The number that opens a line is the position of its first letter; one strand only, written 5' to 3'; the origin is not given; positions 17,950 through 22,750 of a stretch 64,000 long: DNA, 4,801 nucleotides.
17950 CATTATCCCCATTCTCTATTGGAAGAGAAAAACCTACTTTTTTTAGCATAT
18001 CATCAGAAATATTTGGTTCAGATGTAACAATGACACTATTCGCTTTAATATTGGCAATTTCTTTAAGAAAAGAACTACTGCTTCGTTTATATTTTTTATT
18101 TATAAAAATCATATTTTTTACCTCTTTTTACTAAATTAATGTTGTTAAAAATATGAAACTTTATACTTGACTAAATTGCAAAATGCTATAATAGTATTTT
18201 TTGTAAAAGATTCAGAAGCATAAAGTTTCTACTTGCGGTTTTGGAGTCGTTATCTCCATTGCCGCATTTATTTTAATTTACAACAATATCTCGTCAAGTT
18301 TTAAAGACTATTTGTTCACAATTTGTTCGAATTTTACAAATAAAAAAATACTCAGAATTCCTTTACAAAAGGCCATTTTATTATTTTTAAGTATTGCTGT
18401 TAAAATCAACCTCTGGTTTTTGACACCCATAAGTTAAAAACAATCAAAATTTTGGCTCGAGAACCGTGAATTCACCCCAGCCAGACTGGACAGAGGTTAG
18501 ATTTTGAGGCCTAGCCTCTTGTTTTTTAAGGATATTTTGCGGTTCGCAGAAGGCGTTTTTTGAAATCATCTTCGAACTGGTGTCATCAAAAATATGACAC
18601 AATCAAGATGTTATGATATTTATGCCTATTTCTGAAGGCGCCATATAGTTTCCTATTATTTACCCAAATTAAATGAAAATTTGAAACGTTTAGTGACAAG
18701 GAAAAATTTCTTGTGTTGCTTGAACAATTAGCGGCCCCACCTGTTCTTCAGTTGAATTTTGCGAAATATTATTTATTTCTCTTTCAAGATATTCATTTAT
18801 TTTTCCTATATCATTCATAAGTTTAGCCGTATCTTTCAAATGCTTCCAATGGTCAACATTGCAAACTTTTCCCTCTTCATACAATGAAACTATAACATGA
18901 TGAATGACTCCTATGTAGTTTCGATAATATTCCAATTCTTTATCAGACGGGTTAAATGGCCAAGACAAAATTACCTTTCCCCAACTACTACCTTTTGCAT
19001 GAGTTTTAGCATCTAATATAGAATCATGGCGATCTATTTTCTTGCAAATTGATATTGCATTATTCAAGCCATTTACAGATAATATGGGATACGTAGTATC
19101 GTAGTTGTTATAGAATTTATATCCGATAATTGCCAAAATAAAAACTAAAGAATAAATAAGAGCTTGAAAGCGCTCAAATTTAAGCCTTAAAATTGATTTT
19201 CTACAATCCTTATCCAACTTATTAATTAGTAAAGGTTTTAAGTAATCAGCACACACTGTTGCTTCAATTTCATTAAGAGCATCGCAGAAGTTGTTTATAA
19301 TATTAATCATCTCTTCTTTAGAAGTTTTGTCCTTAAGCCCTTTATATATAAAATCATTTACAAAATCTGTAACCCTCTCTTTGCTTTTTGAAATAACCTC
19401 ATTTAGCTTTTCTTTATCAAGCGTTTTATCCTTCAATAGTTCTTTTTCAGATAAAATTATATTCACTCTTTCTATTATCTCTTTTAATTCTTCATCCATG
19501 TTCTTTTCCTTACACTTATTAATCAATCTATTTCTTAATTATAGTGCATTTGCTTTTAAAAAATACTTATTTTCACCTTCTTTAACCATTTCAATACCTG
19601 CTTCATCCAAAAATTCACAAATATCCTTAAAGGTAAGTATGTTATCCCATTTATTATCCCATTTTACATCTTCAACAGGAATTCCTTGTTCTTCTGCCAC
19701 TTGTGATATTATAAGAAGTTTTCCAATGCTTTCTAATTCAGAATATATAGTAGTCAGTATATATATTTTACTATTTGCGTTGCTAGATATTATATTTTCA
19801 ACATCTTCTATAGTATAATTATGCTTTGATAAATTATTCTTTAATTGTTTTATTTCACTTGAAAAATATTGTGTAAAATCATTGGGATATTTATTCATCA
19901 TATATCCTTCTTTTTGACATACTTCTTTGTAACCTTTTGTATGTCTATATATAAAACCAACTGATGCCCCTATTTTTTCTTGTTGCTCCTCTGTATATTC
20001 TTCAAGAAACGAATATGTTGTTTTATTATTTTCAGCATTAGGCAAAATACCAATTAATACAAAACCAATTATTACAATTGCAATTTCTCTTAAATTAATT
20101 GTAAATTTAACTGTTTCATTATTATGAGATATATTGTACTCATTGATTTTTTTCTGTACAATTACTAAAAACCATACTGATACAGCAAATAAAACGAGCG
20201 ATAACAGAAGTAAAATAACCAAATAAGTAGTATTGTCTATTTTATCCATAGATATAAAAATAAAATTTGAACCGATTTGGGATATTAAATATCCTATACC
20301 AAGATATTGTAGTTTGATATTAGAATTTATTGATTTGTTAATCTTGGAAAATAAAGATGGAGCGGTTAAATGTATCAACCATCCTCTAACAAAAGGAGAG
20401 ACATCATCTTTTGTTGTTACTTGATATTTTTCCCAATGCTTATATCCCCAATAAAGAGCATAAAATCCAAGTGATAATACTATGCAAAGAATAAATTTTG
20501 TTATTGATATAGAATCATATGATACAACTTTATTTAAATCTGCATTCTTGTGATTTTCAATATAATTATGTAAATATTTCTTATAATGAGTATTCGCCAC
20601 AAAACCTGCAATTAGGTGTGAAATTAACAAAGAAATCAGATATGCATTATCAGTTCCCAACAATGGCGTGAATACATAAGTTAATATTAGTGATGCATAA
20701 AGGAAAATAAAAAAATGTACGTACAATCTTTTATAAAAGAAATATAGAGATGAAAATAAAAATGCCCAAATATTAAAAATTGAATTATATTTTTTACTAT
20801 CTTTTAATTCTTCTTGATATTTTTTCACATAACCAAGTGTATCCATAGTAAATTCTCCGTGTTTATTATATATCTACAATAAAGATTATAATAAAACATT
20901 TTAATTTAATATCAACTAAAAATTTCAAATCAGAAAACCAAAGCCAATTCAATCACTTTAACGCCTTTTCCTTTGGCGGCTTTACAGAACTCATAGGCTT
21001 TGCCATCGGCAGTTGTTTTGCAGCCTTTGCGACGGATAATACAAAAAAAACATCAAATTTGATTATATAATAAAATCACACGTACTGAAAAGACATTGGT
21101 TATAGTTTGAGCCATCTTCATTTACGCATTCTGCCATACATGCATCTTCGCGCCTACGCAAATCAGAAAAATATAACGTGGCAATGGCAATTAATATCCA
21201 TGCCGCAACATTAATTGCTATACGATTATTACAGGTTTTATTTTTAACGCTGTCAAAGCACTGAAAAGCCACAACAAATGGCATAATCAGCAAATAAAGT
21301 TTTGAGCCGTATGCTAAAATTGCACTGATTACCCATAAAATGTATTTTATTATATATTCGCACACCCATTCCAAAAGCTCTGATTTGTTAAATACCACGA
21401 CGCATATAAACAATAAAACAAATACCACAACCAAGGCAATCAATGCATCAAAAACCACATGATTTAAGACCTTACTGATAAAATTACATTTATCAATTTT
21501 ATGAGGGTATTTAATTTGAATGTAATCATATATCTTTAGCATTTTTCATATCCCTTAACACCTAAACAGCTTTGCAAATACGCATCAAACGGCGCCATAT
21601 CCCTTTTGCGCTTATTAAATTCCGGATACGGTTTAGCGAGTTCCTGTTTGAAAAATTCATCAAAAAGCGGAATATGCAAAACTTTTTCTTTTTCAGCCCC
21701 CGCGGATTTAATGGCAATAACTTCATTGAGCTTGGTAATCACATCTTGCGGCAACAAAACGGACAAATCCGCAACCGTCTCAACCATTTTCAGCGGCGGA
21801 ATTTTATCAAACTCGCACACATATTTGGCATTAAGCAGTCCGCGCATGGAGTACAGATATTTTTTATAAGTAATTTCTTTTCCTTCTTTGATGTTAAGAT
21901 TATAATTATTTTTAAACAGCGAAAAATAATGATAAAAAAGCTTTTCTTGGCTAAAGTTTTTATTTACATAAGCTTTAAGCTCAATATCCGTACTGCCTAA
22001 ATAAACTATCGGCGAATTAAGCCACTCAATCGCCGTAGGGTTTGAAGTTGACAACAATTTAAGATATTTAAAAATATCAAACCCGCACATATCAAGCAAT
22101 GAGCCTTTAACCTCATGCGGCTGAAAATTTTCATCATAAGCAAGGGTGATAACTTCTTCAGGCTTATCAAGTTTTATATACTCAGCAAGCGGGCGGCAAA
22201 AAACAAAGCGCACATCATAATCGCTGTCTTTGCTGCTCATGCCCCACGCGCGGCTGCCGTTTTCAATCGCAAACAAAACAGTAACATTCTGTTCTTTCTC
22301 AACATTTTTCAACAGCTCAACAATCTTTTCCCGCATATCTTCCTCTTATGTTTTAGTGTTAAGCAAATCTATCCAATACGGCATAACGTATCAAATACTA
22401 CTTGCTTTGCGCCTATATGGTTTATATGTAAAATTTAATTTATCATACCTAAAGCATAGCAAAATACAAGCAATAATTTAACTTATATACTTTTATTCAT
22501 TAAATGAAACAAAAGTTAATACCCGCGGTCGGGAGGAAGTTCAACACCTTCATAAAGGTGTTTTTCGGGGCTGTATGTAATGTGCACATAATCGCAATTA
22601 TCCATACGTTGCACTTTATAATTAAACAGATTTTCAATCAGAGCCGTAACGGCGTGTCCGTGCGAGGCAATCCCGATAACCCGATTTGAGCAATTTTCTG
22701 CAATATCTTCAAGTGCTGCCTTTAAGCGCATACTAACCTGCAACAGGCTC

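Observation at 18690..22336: Candidate novel system: minimal Pol-beta/CD-NTase-like nucleotidyltransferase translationally coupled to a small multi-TM protein, followed by two further membrane proteins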

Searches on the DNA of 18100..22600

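Call 89: search_rna_families(source=window, start=18100, end=22600, threshold=evalue, max_evalue=1)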
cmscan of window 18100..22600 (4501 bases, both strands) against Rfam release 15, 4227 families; matches with E-value up to 1: 1.
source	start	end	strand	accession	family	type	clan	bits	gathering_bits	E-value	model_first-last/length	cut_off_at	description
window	22217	22354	-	RF02191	TCL6_1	Gene; lncRNA;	-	18.9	60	0.83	1-113/113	no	T-cell leukemia/lymphoma 6 conserved region 1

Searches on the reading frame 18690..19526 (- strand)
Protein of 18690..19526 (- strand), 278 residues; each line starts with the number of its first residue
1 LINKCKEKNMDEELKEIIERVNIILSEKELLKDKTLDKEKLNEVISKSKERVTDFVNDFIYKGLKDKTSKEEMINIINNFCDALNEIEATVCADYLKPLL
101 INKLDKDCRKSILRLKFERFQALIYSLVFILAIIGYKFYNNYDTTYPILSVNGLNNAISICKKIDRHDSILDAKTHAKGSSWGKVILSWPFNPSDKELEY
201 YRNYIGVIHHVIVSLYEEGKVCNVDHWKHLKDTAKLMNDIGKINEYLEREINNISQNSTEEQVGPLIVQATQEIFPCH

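Call 3: search_protein_families(library=pfam, proteins=[window:18690-19526:-], max_evalue=0.01)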
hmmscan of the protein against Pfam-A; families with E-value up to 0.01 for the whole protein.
window:18690-19526:- (278 aa): 0 families

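Call 4: search_protein_families(library=ncbifam, proteins=[window:18690-19526:-], max_evalue=0.01)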
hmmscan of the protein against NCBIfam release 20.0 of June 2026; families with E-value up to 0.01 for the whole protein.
window:18690-19526:- (278 aa): 0 families

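Call 5: search_protein_families(library=padloc, proteins=[window:18690-19526:-], max_evalue=0.01)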
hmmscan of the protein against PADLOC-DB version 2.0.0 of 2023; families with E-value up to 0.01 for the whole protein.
window:18690-19526:- (278 aa): 0 families

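Call 78: search_protein_families(library=pfam, proteins=[window:18690-19526:-], max_evalue=10)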
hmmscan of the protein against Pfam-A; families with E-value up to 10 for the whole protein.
window:18690-19526:- (278 aa): 3 families
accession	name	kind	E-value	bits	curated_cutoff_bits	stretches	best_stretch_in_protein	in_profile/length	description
PF05184.20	SapB_1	-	0.094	13.2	25.2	1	60-84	13-37/38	Saposin-like type B, region 1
PF11728.13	ArAE_1_C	-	1.2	9.5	22.4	1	7-61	8-62/166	Putative aromatic acid exporter C-terminal domain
PF08236.17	SRI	-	3.4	8.5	23.5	1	11-62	24-71/78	SRI (Set2 Rpb1 interacting) domain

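Call 99: search_protein_families(library=phrogs, proteins=[window:18690-19526:-], max_evalue=0.001)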
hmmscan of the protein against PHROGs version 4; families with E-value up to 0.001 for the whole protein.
window:18690-19526:- (278 aa): 0 families

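Call 101: search_dna_similar(query=window:18690-19526:-, collection=plasmids, mode=protein, max_rows=8, max_evalue=0.001)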
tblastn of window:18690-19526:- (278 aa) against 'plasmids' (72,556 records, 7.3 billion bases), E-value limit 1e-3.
No match.

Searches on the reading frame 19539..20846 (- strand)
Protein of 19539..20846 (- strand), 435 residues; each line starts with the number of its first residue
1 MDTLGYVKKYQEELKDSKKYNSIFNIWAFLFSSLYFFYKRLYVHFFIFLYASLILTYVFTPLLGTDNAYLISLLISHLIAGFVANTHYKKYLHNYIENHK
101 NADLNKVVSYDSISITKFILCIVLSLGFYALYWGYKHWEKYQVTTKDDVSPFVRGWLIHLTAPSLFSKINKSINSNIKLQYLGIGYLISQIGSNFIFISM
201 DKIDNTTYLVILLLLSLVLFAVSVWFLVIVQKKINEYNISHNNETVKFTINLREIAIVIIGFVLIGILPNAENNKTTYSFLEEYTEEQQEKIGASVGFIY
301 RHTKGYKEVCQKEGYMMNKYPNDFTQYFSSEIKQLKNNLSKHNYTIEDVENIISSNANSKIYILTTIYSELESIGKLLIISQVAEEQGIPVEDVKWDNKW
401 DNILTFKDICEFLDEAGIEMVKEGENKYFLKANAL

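Call 3: search_protein_families(library=pfam, proteins=[window:19539-20846:-], max_evalue=0.01)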
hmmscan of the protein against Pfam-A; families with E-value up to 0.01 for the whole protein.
window:19539-20846:- (435 aa): 1 family
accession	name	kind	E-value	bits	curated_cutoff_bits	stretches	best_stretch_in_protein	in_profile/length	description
PF10947.13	DUF2628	-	5.7e-08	33.6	23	1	20-89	19-88/93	Protein of unknown function (DUF2628)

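Call 4: search_protein_families(library=ncbifam, proteins=[window:19539-20846:-], max_evalue=0.01)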
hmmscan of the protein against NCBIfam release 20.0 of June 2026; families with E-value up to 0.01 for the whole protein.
window:19539-20846:- (435 aa): 0 families

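Call 5: search_protein_families(library=padloc, proteins=[window:19539-20846:-], max_evalue=0.01)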
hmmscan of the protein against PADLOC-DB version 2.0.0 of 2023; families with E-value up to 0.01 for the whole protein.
window:19539-20846:- (435 aa): 0 families

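Call 78: search_protein_families(library=pfam, proteins=[window:19539-20846:-], max_evalue=10)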
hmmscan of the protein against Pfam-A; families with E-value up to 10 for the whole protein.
window:19539-20846:- (435 aa): 5 families
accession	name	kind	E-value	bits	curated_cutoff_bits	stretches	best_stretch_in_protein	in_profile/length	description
PF10947.13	DUF2628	-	5.7e-08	33.6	23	1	20-89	19-88/93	Protein of unknown function (DUF2628)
PF00784.22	MyTH4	-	0.24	12.2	27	1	74-109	41-76/105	MyTH4 domain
PF14018.11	DUF4234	-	0.31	11.6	25.3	1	115-142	3-30/70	Domain of unknown function (DUF4234)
PF03203.19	MerC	-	1.2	10.2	27.6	1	114-144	37-67/108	MerC mercury resistance protein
PF05745.16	CRPA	-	7.8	7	23.6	1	153-225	41-113/150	Chlamydia 15 kDa cysteine-rich outer membrane protein (CRPA)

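Call 99: search_protein_families(library=phrogs, proteins=[window:19539-20846:-], max_evalue=0.001)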
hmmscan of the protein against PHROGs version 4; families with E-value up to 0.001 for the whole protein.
window:19539-20846:- (435 aa): 0 families

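Call 100: search_dna_similar(query=window:19539-20846:-, collection=plasmids, mode=protein, max_rows=8, max_evalue=0.001)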
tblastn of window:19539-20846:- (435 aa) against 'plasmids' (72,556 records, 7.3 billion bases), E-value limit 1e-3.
No match.

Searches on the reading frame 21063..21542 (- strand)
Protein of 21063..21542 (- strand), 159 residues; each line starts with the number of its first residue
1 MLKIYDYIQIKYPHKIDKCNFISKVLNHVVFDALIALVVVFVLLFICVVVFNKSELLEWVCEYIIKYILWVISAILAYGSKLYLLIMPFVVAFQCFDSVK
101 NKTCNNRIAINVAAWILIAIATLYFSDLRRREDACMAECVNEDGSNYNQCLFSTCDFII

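Call 3: search_protein_families(library=pfam, proteins=[window:21063-21542:-], max_evalue=0.01)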
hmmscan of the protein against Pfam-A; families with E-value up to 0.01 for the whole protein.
window:21063-21542:- (159 aa): 0 families

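Call 4: search_protein_families(library=ncbifam, proteins=[window:21063-21542:-], max_evalue=0.01)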
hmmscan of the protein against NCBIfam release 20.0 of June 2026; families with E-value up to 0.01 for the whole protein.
window:21063-21542:- (159 aa): 0 families

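Call 5: search_protein_families(library=padloc, proteins=[window:21063-21542:-], max_evalue=0.01)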
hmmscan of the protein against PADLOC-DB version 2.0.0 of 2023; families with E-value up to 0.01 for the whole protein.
window:21063-21542:- (159 aa): 0 families

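Call 15: find_homologous_proteins(query=window:21063-21542:-, max_evalue=0.001)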
Query window:21063-21542:- (159 aa): 1 proteins with E <= 0.001 among 35 candidates.
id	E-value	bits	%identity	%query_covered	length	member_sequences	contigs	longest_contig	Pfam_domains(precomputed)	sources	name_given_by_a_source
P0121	5.6e-96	337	99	100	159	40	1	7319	-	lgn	-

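Call 69: search_protein_representatives(protein=window:21063-21542:-)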
Query: 159 residues. Proteins with E-value up to 0.001 (for the whole library): 14; up to 1e-10: 10; up to 1e-30: 1. The best 14 are listed.
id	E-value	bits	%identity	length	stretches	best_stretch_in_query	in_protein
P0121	1.8e-96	336.8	99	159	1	1-159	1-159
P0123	2.5e-23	99.1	35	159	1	6-158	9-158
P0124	1.5e-21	93.4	35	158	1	3-159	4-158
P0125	1.1e-19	87.2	33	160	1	6-158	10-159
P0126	1.2e-16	77.5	39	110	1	53-158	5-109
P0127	4.9e-13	65.7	65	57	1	1-52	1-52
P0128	2.1e-12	63.6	29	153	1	15-155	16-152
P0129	3.6e-12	62.9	31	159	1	16-158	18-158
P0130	2.0e-11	60.5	28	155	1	17-157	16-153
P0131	4.3e-11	59.4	27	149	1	24-158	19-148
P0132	2.1e-08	50.6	37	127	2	75-145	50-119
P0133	1.8e-07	47.6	53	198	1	113-158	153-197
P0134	2.0e-06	44.2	26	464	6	66-132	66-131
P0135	2.2e-04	37.6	46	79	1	108-159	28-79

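Call 78: search_protein_families(library=pfam, proteins=[window:21063-21542:-], max_evalue=10)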
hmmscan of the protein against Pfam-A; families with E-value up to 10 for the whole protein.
window:21063-21542:- (159 aa): 4 families
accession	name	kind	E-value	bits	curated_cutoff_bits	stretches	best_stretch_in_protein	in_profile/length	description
PF03029.23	ATP_bind_1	-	0.17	12.1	27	1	72-104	142-172/240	Conserved hypothetical ATP binding protein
PF00873.25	ACR_tran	-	0.26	9.3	28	1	10-46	314-350/1021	AcrB/AcrD/AcrF family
PF17608.7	DUF5504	-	1.2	9.8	27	1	26-71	34-77/127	Family of unknown function (DUF5504)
PF17382.7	Ycf70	-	2.4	9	25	1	74-103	29-58/89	Uncharacterized Ycf70-like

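Call 79: search_solved_structures(query=A6, max_evalue=10)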
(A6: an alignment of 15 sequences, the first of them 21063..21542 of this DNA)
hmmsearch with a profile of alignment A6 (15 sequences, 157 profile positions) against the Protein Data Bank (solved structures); distinct sequences matched with E-value up to 10: 3.
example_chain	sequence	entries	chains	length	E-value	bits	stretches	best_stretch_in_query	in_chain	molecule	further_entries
8z5s_4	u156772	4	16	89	1.3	12.6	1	60-126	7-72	Flagellar biosynthetic protein FliQ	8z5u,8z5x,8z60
9lli_O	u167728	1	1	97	4.7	10.8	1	56-124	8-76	De novo designed GPCR exoframe modulator targeting TM1/2/4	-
9lle_O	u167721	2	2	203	9.3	9.8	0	56-124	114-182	De novo designed GPCR exoframe modulator targeting TM1/2/4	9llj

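Call 86: predict_structure(alignment_id=A7)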
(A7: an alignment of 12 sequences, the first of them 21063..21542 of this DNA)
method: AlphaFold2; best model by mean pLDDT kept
length: 159 residues; sequences in the alignment: 12
mean_pLDDT: 84.0   pTM: 0.62
mean pLDDT of the five models: 84.0, 83.0, 82.5, 82.3, 80.3
residues with pLDDT >= 90: 14; 70-90: 135; 50-70: 8; < 50: 2
segments of 3 or more residues with pLDDT < 50: none
pLDDT, mean of each block of 10 residues (from residue 1): 79 85 86 87 86 81 86 88 91 88 85 90 85 84 79 61
secondary structure, 60 per line:
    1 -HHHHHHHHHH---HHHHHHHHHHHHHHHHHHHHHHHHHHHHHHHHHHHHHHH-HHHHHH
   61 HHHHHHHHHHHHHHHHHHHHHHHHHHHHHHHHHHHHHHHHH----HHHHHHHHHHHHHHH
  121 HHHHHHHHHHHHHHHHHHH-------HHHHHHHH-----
elements in order: H2-11 H15-53 H55-101 H106-139 H147-154

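Call 91: fold_search(model_id=the predicted structure, library=pdb)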
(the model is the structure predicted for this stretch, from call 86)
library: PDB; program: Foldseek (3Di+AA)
matches with E <= 10: 23; with E <= 0.001: 0
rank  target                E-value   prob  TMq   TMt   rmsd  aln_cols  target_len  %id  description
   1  6ran_A                4.2e+00  0.08  0.26  0.10  13.0       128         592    8  Heterodimeric ABC exporter TmrAB in inward-facing wide conformation (released 2019-07-31)
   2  7dny_B                5.5e+00  0.07  0.27  0.09  19.0       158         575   12  Cryo-EM structure of the human ABCB6 (coproporphyrin III-bound) (released 2022-06-22)
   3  9cus_C                6.1e+00  0.04  0.20  0.07  15.8       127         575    9  BmrCD in the outward-facing conformation bound to Hoechsts (released 2025-08-13)
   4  3c98_B                6.4e+00  0.15  0.40  0.30  10.2       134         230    7  Revised structure of the munc18a-syntaxin1 complex (released 2008-03-25)
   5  1qu7_B                6.4e+00  0.11  0.41  0.31  46.8       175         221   11  FOUR HELICAL-BUNDLE STRUCTURE OF THE CYTOPLASMIC DOMAIN OF A SERINE CHEMOTAXIS RECEPTOR (released 2000-07-12)
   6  6v9z_A                6.4e+00  0.05  0.22  0.07  17.2       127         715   11  Cryo-EM structure of PCAT1 bound to its CtA peptide substrate (released 2020-01-22)
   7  9ryf_A                6.8e+00  0.05  0.20  0.06  13.5       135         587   10  Heterodimeric ABC exporter TmrAB (wild type) in ATP-bound outward-facing occluded conformation in the absence of Mg2+ (released 2026-04-08)
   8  6rqf_A                7.6e+00  0.12  0.36  0.28  10.6       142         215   12  3.6 Angstrom cryo-EM structure of the dimeric cytochrome b6f complex from Spinacia oleracea with natively bound thylak (released 2019-11-13)
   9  3zx6_A                7.6e+00  0.11  0.42  0.24  42.8       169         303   11  Structure of Hamp(AF1503)-Tsr fusion - Hamp (A291V) mutant (released 2012-02-29)
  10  6ksb_B                7.6e+00  0.10  0.31  0.10  11.1       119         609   12  Crystal Structure of E447A M130G Acyl-CoA Dehydrogenase FadE5 mutant from Mycobacteria smegmatis in complex with C16Co (released 2020-07-01)
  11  1qu7_A                8.0e+00  0.08  0.34  0.27  45.7       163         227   10  FOUR HELICAL-BUNDLE STRUCTURE OF THE CYTOPLASMIC DOMAIN OF A SERINE CHEMOTAXIS RECEPTOR (released 2000-07-12)
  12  9a65_B                8.0e+00  0.04  0.24  0.07  40.8       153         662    8  Integrative model of YVAQ-MCPB by crosslinking MS and deep learning (released 2024-09-18)
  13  9baa_A                8.5e+00  0.03  0.19  0.09  18.4       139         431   12  Cryo-EM structure of the ABC transporter PCAT1 bound with Mg_class_1 (released 2024-10-30)
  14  8p1h_A                9.0e+00  0.07  0.33  0.23  19.4       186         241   11  Crystal structure of the chimera of human 14-3-3 zeta and phosphorylated cytoplasmic loop fragment of the alpha7 acety (released 2023-10-18)
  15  3egw_C                9.0e+00  0.06  0.32  0.24  12.6       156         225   12  The crystal structure of the NarGHI mutant NarH - C16A (released 2010-03-02)
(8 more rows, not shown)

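Call 99: search_protein_families(library=phrogs, proteins=[window:21063-21542:-], max_evalue=0.001)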
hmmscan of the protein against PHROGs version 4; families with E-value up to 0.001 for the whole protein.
window:21063-21542:- (159 aa): 0 families

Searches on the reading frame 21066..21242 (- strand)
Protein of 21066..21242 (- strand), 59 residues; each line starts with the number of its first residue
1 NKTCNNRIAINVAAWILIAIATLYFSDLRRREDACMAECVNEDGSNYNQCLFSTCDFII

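Call 46: find_homologous_proteins(query=A4, max_evalue=10)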
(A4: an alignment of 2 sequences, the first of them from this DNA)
Query A4 (2 sequences) (59 aa, profile of the alignment): 1 proteins with E <= 10 among 1 candidates.
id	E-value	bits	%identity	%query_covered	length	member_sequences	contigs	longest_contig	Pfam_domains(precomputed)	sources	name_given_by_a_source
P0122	3.6e-36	141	39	88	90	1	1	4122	-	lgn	-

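Call 48: find_encoding_contigs(protein=P0122, flank=6000, max_places=4)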
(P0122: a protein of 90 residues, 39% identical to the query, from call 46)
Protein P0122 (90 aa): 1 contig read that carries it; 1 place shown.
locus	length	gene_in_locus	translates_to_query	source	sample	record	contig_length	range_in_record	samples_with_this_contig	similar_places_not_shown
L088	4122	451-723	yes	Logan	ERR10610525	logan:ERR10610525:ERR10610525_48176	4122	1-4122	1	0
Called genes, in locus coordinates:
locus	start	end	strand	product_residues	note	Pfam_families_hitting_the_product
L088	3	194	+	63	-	?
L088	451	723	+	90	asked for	-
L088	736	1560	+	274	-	PF10127:RlaP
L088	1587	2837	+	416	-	PF01743:PolyA_pol, PF12627:PolyA_pol_RNAbd (weak)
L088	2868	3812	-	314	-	PF12710:HAD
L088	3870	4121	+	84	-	?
